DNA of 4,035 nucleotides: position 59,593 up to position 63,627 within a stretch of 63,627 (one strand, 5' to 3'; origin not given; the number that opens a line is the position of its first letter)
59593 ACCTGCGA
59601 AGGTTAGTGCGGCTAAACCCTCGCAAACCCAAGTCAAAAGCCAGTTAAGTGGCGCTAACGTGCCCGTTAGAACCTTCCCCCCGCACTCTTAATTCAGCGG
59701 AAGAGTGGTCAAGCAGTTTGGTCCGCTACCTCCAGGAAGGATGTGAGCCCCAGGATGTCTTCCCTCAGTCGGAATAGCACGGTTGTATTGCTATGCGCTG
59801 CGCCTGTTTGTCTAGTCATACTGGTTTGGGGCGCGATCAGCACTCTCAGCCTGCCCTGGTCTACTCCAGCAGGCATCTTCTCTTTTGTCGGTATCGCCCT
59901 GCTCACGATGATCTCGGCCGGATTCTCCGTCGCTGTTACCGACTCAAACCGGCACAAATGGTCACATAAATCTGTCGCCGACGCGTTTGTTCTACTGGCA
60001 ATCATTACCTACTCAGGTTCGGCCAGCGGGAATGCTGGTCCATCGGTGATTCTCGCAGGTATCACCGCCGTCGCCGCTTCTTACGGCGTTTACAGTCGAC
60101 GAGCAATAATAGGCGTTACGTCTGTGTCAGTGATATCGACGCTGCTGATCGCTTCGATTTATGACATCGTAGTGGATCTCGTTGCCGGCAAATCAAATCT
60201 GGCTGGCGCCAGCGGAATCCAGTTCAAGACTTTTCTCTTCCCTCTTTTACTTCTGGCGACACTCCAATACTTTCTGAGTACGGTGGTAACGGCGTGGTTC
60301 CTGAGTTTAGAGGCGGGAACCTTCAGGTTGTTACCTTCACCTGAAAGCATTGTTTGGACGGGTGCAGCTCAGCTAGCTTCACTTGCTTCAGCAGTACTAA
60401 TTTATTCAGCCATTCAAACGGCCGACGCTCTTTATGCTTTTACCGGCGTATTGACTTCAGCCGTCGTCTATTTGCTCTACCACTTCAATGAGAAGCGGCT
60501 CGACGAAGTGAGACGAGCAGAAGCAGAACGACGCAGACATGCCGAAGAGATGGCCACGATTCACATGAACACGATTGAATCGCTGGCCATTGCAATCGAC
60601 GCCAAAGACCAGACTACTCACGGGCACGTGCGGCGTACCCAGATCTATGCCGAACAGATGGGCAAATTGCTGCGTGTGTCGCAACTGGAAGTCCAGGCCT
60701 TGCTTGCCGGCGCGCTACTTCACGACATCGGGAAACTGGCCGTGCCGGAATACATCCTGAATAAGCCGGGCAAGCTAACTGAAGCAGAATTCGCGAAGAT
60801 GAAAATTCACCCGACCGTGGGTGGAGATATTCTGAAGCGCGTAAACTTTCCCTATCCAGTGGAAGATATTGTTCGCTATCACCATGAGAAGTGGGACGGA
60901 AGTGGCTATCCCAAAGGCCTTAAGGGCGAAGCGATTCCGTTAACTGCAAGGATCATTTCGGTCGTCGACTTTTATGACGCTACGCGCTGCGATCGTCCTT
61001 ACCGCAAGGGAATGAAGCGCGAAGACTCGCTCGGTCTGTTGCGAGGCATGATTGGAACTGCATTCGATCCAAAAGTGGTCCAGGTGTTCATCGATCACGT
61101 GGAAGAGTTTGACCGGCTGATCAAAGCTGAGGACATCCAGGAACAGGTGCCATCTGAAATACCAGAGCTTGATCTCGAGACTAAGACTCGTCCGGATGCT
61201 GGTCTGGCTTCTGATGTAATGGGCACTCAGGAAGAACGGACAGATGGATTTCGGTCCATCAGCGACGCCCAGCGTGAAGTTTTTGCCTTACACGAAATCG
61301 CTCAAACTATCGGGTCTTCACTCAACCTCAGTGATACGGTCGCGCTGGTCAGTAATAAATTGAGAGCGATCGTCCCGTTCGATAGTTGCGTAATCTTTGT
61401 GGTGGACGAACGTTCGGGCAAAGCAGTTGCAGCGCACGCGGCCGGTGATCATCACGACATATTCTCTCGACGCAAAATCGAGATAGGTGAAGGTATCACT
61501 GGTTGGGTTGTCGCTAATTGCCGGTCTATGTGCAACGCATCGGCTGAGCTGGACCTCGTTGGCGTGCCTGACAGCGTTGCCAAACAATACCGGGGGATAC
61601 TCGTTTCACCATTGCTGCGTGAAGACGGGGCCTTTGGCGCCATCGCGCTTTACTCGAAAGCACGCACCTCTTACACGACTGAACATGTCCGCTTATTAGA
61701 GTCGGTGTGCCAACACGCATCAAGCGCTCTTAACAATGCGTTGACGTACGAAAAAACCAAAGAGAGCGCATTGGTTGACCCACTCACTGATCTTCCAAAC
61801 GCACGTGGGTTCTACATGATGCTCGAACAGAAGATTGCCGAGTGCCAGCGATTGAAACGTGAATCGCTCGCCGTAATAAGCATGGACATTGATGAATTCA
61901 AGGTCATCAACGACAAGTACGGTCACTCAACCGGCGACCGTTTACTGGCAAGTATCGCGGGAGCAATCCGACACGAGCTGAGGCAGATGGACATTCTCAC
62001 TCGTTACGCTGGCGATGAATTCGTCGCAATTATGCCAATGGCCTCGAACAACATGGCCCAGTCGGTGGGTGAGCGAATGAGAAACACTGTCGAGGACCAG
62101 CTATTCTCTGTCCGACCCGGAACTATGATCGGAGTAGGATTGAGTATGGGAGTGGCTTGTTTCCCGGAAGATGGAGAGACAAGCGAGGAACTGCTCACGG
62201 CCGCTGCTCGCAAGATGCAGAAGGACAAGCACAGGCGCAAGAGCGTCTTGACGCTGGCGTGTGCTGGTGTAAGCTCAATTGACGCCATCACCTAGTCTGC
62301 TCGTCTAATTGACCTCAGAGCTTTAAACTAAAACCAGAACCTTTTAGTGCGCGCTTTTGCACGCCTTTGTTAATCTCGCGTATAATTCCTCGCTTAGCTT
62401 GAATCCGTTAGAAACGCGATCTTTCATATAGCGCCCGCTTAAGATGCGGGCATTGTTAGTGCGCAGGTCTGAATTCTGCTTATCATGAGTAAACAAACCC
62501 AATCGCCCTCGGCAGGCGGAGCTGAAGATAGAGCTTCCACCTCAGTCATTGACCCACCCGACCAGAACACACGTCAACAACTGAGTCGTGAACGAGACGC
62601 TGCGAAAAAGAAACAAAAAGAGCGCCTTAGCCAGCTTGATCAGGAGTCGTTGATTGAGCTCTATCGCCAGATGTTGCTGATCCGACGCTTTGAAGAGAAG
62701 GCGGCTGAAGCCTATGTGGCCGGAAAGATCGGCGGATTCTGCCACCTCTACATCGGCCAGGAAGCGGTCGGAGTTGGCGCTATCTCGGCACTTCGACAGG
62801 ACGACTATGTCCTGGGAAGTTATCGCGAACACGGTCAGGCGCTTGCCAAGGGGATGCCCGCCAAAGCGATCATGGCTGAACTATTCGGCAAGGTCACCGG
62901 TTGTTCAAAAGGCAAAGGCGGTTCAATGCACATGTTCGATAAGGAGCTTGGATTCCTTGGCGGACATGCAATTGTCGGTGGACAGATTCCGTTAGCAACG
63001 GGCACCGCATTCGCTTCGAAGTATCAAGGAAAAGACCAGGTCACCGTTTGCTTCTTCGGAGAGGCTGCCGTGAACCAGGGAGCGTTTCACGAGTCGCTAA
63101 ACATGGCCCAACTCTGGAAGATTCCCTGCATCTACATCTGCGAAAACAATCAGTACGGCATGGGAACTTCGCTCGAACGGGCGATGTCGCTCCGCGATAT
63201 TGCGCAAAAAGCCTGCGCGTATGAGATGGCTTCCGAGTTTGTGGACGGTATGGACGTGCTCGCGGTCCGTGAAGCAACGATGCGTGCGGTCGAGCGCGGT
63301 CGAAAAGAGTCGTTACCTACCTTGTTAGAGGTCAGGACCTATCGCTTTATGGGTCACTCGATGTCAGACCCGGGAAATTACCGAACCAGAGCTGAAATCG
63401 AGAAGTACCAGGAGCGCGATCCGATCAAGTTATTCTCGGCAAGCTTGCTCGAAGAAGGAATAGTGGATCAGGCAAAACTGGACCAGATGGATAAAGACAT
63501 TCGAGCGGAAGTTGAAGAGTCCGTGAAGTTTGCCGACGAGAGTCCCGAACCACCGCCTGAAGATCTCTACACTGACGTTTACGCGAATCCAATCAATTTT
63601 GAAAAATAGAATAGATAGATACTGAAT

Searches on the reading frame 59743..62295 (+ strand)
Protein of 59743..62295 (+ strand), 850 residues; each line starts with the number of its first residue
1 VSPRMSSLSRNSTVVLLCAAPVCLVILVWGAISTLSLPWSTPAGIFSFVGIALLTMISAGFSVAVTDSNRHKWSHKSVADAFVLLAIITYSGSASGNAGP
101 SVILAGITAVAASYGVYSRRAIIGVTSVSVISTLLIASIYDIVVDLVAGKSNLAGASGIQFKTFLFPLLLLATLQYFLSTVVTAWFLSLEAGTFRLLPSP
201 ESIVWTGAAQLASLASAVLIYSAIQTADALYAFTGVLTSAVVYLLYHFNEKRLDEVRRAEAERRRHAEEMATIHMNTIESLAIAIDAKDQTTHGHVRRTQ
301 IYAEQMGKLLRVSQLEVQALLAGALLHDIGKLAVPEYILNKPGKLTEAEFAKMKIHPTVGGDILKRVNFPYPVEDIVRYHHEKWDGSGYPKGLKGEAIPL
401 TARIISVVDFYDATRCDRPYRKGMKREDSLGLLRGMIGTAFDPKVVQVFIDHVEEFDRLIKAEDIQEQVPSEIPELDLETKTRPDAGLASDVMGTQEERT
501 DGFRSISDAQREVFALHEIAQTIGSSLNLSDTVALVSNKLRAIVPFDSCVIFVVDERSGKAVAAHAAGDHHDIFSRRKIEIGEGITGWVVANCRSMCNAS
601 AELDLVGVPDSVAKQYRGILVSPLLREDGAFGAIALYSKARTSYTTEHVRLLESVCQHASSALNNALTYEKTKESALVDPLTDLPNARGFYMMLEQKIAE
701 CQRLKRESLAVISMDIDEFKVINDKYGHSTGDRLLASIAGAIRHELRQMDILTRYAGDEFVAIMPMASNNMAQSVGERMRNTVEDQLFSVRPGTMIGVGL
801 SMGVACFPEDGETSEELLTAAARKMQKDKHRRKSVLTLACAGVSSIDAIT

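Call 77: search_protein_families(library=pfam, proteins=[window:59743-62295:+], max_evalue=0.001)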
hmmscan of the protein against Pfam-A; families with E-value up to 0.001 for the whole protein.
window:59743-62295:+ (850 aa): 7 families
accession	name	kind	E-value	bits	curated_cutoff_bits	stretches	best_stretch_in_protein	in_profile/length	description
PF00990.26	GGDEF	-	1.9e-39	135.5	23.8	1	676-833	1-159/161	Diguanylate cyclase, GGDEF domain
PF13487.12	HD_5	-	1.8e-37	129.1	27.2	1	284-445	6-170/170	HD domain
PF01966.28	HD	-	2.9e-21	76.4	22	1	294-413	3-115/116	HD domain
PF13185.12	GAF_2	-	2e-12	47.9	28.6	1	528-663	3-135/136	GAF domain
PF13492.12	GAF_3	-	3e-11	44.3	27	1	538-665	11-129/129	GAF domain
PF01590.32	GAF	-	6.5e-07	30.4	22.4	1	529-663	2-133/133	GAF domain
PF08668.18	HDOD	-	3.5e-05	23.8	22.9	1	295-382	98-195/196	HDOD domain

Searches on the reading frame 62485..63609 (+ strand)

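Call 77: search_protein_families(library=pfam, proteins=[window:62485-63609:+], max_evalue=0.001)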
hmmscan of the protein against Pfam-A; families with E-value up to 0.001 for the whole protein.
window:62485-63609:+ (374 aa): 3 families
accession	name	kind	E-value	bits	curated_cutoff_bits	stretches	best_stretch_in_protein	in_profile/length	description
PF00676.26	E1_dh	-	6.8e-98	327.8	22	1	62-359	2-300/300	Dehydrogenase E1 component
PF02775.26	TPP_enzyme_C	-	0.00022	21.5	21.9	1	140-236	4-97/151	Thiamine pyrophosphate enzyme, C-terminal TPP binding domain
PF13292.11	DXP_synthase_N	-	0.00046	20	21.2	1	165-231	114-180/274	1-deoxy-D-xylulose-5-phosphate synthase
